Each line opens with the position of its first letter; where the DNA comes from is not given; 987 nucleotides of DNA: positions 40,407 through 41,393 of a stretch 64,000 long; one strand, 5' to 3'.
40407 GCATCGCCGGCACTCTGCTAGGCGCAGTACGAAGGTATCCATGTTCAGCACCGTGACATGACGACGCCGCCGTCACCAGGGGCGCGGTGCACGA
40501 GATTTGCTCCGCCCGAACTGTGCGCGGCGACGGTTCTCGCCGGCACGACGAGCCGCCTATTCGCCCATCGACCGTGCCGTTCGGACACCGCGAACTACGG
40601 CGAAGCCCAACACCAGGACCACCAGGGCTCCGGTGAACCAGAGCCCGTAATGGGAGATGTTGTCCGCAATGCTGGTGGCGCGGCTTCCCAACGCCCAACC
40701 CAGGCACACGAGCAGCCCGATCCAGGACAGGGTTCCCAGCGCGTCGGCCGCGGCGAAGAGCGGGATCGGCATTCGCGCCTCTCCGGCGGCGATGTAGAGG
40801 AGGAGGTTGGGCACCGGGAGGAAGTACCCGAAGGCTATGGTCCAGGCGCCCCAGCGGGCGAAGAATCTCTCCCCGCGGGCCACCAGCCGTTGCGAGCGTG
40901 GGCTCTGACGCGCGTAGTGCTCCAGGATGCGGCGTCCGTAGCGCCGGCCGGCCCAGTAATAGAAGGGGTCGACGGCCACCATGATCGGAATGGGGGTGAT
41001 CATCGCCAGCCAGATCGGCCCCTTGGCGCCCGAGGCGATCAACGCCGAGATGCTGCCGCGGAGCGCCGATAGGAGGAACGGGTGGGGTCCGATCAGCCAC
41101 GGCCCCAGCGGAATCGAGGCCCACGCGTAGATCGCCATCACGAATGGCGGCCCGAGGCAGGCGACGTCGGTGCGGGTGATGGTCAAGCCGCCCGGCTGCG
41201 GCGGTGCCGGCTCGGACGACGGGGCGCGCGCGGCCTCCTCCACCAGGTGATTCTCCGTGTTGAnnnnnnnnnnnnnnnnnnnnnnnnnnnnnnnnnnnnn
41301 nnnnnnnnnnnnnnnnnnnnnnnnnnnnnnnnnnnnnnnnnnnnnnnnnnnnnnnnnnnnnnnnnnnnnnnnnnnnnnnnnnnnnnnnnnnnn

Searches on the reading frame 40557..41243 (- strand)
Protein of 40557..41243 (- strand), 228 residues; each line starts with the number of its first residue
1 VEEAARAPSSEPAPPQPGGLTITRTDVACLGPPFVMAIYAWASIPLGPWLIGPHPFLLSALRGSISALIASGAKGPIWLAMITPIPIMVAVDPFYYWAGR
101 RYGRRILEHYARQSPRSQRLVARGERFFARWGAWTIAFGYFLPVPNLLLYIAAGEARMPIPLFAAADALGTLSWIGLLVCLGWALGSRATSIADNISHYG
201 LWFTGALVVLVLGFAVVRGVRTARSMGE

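Call 10: search_protein_families(library=pfam, proteins=[window:40557-41243:-], max_evalue=0.0001)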
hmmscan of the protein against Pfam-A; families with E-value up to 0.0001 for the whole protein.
window:40557-41243:- (228 aa): 1 family
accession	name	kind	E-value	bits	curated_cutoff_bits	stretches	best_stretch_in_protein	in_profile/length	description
PF09335.16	VTT_dom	-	5.9e-12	46.6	33.9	1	68-183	7-122/123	VTT domain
